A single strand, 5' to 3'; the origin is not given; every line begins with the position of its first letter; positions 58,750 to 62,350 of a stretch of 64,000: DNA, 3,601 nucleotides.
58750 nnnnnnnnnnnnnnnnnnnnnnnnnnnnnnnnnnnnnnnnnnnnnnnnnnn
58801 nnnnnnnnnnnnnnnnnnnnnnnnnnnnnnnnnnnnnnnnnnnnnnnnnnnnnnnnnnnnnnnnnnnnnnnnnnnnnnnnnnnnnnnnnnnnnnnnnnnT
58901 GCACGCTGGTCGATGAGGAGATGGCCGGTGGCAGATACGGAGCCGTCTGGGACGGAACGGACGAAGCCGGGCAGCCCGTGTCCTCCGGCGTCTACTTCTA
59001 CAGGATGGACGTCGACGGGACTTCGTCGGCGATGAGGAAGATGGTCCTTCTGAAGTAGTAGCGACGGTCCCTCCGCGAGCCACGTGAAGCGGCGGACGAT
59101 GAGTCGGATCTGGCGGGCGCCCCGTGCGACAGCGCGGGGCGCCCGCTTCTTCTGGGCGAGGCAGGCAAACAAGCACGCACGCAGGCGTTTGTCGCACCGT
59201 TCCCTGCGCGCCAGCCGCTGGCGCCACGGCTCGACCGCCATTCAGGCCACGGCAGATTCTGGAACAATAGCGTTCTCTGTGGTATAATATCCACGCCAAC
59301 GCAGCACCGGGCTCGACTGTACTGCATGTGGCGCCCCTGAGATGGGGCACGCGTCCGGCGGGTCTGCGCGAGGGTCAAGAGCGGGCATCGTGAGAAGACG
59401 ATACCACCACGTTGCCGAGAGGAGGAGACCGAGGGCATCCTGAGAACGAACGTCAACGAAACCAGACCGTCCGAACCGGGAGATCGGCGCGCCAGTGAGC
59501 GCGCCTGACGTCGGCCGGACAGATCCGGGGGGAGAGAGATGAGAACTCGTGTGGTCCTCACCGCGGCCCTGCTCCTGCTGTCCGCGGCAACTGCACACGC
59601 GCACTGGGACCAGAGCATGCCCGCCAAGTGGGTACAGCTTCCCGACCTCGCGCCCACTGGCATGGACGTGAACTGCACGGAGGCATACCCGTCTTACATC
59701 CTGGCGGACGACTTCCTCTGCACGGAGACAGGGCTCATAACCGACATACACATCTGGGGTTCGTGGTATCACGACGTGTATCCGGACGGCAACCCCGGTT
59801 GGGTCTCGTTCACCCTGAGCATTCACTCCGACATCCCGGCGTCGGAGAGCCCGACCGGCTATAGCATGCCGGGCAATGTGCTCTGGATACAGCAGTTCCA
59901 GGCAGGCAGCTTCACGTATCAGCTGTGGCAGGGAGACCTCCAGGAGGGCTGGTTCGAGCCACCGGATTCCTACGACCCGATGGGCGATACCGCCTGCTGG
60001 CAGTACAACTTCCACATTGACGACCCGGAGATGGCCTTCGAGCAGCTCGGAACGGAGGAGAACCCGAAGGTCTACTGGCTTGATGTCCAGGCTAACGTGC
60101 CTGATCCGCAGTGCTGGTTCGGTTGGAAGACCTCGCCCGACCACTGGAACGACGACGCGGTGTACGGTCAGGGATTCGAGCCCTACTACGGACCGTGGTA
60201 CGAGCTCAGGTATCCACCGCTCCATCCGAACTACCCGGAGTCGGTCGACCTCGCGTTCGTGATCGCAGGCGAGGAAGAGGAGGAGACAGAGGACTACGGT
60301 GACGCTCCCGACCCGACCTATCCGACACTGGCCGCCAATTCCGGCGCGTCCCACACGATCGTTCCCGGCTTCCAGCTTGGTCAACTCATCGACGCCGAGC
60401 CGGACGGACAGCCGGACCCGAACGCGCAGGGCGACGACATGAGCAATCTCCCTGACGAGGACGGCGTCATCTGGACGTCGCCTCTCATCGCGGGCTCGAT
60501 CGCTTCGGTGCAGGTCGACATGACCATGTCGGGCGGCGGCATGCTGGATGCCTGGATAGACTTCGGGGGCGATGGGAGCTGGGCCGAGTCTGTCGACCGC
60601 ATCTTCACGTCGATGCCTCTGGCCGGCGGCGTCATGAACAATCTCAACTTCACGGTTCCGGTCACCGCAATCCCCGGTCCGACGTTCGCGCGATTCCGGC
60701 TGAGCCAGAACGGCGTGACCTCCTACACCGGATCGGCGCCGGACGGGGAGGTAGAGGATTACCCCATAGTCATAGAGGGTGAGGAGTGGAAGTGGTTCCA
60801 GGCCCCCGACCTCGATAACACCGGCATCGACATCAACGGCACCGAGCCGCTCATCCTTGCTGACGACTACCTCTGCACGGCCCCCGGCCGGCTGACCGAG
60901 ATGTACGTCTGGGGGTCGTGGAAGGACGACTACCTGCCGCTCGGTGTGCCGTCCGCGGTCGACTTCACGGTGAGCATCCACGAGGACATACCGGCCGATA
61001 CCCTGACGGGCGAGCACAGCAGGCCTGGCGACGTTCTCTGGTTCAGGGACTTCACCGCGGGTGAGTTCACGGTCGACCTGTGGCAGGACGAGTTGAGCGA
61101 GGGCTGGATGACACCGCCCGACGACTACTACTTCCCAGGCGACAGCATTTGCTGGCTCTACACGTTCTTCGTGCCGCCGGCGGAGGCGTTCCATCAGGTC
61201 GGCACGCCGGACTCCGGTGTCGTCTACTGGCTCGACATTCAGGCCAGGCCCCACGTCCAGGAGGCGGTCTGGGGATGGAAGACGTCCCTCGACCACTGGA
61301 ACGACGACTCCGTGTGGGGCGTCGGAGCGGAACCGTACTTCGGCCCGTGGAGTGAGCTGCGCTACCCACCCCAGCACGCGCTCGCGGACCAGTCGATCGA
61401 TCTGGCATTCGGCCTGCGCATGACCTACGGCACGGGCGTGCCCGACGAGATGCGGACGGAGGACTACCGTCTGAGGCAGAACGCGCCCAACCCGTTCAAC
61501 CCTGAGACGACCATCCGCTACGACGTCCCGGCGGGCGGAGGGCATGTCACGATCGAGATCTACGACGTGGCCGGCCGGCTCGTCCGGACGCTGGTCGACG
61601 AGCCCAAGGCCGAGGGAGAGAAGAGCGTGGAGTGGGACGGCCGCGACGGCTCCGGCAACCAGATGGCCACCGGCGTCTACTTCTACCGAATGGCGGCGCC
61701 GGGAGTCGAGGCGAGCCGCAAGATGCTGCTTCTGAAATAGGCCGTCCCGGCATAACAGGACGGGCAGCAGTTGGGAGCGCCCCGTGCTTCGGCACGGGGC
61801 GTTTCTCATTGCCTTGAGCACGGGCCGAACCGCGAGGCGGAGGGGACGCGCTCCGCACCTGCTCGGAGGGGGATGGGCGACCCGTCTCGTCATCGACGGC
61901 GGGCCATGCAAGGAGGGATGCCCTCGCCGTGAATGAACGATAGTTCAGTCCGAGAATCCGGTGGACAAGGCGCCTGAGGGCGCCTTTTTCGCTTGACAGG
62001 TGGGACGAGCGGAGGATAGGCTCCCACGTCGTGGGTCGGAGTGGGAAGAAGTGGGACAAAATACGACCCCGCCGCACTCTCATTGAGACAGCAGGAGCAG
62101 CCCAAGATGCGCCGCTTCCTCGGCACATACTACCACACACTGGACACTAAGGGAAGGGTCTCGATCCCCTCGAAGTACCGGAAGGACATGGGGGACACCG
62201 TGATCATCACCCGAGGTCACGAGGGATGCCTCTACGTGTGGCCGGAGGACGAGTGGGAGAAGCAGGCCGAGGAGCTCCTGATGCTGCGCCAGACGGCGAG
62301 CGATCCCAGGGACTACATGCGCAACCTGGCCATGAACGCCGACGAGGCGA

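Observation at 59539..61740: Internal tandem duplication of an undescribed ~230-aa domain around a GEVED-motif module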

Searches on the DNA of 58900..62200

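Call 11: search_rna_families(source=window, start=58900, end=62200, threshold=evalue, max_evalue=1)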
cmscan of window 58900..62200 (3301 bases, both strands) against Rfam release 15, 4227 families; matches with E-value up to 1: 1.
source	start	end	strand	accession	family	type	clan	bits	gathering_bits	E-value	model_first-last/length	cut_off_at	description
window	61718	61808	+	RF03099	RAGATH-23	Gene; sRNA;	-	24.6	92.6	0.092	1-99/99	no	RAGATH-23 RNA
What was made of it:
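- Tried and rejected: No Rfam hit for the leader; the only match in the scanned region is a sub-threshold RAGATH-23 hit at the 3' end, 24.6 against 92.6 bits (call 11).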
